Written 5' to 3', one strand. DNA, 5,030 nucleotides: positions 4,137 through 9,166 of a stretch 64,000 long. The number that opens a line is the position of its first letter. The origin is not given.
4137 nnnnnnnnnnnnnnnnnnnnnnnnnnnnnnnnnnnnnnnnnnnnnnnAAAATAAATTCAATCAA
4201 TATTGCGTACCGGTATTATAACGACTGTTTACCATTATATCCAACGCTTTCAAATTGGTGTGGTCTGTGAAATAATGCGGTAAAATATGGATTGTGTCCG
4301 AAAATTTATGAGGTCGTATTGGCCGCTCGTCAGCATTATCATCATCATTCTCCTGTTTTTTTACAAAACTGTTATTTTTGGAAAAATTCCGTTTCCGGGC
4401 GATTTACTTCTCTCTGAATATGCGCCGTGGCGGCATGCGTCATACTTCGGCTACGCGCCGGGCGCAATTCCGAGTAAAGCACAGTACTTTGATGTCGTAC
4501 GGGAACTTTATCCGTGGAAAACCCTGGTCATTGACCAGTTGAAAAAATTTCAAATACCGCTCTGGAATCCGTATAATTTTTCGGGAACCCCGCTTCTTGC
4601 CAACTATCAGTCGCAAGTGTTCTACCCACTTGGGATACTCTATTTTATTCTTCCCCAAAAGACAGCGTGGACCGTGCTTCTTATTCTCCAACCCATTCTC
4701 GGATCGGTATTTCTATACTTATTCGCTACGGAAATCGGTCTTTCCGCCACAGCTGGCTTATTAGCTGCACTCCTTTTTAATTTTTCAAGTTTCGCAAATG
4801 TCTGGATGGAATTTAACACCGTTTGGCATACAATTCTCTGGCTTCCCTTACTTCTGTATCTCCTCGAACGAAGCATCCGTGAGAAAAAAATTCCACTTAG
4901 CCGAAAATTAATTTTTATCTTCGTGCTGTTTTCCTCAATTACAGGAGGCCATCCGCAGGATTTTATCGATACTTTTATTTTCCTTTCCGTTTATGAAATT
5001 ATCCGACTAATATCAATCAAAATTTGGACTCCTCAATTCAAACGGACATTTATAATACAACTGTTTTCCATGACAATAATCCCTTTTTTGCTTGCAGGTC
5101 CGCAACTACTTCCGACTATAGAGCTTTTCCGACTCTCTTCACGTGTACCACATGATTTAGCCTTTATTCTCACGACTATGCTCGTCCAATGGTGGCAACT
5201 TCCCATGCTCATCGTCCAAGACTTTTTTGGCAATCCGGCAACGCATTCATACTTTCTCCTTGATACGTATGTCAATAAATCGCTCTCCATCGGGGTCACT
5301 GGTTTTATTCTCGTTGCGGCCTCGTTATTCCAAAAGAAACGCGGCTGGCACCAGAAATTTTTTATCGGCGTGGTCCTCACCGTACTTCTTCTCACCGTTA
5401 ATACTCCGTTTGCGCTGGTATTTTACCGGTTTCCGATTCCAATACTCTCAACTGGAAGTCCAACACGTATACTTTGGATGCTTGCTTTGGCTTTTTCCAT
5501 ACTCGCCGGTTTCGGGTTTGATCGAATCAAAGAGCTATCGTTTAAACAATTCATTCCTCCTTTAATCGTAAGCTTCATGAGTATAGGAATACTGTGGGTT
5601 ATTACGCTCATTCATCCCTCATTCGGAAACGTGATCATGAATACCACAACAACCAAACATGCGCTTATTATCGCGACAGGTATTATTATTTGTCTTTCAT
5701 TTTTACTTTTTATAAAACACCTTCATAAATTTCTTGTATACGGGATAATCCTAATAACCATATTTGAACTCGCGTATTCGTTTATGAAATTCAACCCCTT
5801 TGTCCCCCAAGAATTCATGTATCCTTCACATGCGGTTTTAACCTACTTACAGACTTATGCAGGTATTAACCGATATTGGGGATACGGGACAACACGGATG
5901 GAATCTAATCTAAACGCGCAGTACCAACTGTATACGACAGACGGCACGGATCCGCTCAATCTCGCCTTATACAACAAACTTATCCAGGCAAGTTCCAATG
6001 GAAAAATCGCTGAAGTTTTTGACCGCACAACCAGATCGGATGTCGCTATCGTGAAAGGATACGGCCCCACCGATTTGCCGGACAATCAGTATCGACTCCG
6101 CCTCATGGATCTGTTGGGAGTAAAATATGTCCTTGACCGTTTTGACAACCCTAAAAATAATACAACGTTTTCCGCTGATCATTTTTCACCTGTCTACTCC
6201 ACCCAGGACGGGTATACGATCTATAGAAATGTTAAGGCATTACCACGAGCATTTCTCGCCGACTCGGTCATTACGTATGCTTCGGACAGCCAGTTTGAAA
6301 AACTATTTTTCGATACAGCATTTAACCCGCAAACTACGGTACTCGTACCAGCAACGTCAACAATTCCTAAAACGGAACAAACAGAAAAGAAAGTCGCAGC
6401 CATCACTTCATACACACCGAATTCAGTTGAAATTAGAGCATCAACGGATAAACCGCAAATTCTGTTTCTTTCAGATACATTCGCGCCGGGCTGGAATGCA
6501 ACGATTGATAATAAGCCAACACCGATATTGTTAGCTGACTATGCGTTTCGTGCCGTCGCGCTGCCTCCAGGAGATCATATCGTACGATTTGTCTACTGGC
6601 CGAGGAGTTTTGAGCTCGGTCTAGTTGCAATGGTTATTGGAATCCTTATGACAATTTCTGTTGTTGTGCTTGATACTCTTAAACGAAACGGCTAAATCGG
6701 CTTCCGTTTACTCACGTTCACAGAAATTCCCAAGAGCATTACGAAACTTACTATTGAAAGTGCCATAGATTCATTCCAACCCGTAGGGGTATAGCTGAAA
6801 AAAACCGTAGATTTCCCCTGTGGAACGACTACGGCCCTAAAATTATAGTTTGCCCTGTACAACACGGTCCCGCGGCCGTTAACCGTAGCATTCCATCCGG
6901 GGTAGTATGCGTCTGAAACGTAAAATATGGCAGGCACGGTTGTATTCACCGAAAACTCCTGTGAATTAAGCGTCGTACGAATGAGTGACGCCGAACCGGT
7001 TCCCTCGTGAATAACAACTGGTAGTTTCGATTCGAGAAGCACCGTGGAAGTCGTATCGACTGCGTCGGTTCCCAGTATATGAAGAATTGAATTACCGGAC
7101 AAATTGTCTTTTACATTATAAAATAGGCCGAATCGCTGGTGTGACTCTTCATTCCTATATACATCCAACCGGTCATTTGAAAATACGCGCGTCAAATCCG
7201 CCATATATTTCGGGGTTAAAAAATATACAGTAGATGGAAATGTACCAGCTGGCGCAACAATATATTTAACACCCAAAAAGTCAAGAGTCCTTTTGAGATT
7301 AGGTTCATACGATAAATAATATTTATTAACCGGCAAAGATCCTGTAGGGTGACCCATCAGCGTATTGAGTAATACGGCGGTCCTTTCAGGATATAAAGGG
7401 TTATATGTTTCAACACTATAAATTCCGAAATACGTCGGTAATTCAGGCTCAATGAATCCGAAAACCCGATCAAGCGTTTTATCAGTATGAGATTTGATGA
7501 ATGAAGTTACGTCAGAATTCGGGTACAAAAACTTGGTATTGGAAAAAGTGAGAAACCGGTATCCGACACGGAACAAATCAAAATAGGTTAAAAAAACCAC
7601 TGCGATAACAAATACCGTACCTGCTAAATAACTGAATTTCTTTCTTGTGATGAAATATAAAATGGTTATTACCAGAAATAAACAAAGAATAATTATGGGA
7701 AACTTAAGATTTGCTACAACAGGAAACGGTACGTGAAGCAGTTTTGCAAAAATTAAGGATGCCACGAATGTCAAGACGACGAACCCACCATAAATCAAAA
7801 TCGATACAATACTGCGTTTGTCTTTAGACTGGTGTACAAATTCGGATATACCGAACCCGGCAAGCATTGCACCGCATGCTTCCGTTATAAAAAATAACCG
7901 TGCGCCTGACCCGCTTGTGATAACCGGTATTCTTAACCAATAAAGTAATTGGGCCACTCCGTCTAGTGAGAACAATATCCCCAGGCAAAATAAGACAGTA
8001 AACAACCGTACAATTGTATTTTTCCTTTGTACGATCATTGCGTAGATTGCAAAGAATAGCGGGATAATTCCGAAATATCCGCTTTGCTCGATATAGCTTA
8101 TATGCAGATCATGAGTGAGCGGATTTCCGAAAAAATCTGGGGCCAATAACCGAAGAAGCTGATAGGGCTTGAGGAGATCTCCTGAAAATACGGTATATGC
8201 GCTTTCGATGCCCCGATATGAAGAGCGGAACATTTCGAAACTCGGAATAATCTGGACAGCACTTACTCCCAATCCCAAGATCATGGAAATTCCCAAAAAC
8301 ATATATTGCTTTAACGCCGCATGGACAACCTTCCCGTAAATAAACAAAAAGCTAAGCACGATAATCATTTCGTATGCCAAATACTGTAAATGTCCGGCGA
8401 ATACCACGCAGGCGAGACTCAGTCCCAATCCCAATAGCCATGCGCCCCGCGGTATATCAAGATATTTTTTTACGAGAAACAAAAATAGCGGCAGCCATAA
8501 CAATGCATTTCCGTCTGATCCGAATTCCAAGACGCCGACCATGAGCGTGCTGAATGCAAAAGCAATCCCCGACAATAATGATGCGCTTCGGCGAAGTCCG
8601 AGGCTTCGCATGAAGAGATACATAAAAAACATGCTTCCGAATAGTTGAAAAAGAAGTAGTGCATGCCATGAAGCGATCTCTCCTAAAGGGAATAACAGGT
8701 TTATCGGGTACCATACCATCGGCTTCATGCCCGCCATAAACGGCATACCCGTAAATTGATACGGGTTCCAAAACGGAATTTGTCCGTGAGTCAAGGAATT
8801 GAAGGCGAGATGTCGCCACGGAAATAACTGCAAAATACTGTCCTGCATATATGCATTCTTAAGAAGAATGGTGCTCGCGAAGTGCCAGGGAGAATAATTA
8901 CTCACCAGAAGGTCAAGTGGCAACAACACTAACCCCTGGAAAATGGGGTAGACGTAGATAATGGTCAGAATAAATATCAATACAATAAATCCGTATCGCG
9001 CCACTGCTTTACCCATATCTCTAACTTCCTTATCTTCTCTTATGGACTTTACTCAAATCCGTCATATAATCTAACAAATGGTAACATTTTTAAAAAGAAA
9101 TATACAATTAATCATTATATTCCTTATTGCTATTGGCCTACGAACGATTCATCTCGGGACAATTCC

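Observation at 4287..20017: Four YfhO-family paralogs, two translationally coupled to upstream GT2/GT4 genes (CsbB-YfhO-like pairs)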

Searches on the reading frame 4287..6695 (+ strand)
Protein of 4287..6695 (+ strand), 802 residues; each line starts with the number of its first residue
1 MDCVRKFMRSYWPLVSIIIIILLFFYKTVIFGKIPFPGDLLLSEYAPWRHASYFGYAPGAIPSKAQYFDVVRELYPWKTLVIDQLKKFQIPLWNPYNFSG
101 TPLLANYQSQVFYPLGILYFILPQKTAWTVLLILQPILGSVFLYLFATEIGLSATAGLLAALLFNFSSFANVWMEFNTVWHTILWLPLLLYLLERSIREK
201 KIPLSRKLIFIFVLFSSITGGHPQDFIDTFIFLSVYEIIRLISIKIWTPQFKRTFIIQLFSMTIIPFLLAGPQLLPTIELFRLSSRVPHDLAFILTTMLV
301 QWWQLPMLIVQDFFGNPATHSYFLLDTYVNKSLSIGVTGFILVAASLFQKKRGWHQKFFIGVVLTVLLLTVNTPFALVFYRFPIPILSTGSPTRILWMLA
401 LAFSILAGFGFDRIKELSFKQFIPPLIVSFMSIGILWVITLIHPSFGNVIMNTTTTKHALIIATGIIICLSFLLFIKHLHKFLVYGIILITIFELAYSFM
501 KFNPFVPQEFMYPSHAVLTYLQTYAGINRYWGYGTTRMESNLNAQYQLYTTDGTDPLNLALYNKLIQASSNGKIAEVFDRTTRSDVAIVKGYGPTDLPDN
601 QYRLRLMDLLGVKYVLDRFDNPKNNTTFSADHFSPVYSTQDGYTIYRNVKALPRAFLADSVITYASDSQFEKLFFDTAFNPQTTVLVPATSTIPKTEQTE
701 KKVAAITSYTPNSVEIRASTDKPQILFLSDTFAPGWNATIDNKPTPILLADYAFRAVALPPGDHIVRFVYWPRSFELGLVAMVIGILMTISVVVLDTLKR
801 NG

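Call 3: search_protein_families(library=pfam, proteins=[window:4287-6695:+], max_evalue=0.01)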
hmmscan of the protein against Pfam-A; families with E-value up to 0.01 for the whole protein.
window:4287-6695:+ (802 aa): 1 family
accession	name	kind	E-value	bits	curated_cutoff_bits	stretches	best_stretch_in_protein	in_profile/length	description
PF09586.16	YfhO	-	2.7e-29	102.6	28.5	2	122-664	88-600/835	Bacterial membrane protein YfhO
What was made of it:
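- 4287..6695 (+): YfhO1, YfhO-family GT-C glycosyltransferase (802 aa; a public gene call starts 7 codons later, giving 795 aa). Lies in the variable flank. PF09586 102.6 bits (call 3).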

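Call 50: search_protein_families(library=ncbifam, proteins=[window:4287-6695:+], max_evalue=0.001)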
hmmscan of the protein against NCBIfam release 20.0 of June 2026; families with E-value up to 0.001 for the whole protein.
window:4287-6695:+ (802 aa): 1 family
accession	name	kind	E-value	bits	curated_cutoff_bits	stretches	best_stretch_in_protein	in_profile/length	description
NF047590.1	GlcsyltransPgfM2Strep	equivalog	0.00057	18.2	1500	1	723-793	807-877/884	glycosyltransferase PgfM2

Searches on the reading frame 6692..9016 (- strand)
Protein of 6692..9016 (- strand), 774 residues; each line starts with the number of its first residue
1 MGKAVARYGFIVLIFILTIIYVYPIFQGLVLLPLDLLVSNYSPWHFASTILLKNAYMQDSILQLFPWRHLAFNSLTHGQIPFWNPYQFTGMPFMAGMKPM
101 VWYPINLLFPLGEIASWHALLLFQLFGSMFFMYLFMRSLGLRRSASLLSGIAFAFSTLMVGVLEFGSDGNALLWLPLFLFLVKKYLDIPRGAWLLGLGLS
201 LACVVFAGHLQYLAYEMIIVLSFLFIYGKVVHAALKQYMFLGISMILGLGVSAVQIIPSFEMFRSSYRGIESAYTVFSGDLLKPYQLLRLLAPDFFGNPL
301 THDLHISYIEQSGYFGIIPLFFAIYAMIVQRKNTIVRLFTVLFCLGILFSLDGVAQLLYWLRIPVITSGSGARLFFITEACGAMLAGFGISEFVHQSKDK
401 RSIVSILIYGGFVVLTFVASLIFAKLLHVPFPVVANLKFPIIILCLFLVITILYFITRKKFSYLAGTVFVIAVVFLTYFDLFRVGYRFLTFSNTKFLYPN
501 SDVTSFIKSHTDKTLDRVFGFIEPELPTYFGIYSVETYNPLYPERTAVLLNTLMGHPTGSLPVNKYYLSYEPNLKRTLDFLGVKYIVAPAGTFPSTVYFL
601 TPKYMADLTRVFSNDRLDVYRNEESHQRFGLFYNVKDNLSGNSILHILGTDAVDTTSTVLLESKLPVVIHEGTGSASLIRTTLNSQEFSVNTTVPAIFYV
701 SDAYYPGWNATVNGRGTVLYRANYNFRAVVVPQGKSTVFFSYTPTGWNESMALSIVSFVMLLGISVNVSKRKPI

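Call 3: search_protein_families(library=pfam, proteins=[window:6692-9016:-], max_evalue=0.01)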
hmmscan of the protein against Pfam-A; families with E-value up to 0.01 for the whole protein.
window:6692-9016:- (774 aa): 1 family
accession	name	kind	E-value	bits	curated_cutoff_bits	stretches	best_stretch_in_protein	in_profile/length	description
PF09586.16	YfhO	-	1.3e-21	77.2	28.5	2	113-625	87-587/835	Bacterial membrane protein YfhO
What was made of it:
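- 6692..9016 (-): YfhO2, the most diverged YfhO paralog (774 aa), convergent with YfhO1 with overlapping stop codons. PF09586 77.2 bits (call 3).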
